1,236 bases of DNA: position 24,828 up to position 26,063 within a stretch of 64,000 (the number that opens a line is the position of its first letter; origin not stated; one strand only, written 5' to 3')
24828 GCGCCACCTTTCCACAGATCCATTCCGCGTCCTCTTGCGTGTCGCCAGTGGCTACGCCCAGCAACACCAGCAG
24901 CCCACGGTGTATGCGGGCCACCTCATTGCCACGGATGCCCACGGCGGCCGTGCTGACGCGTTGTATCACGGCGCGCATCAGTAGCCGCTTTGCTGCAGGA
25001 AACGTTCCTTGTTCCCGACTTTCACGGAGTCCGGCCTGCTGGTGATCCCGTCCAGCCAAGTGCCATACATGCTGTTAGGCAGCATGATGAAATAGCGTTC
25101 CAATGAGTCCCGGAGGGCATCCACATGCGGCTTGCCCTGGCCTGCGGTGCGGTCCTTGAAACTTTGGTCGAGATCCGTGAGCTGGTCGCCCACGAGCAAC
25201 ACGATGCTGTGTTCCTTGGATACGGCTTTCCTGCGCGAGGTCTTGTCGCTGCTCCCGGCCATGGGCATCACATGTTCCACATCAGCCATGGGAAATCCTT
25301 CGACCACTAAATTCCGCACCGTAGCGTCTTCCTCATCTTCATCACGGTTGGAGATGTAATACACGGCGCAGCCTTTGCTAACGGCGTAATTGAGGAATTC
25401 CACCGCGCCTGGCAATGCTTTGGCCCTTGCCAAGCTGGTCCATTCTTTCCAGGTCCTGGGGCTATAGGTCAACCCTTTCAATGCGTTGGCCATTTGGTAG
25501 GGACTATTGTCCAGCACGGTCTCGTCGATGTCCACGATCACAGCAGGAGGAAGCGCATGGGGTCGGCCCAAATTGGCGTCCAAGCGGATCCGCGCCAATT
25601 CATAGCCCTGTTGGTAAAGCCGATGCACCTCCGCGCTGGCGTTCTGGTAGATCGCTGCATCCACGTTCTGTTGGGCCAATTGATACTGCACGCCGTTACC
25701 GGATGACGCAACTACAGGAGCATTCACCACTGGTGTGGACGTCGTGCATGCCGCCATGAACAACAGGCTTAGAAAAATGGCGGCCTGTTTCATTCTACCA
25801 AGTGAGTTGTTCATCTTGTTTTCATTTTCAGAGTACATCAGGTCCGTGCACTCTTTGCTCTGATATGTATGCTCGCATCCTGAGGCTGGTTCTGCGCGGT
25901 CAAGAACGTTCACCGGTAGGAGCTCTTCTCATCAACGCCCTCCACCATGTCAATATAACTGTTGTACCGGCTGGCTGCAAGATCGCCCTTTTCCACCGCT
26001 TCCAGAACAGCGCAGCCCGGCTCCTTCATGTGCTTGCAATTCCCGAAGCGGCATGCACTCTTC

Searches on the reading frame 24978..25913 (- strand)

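Call 89: search_protein_families(library=pfam, proteins=[window:24978-25913:-], max_evalue=0.00001)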
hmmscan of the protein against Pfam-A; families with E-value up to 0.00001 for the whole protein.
window:24978-25913:- (311 aa): 1 family
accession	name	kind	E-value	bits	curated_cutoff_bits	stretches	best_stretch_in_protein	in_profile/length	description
PF03767.20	Acid_phosphat_B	-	4.8e-45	154.3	27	1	75-286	35-230/230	HAD superfamily, subfamily IIIB (Acid phosphatase)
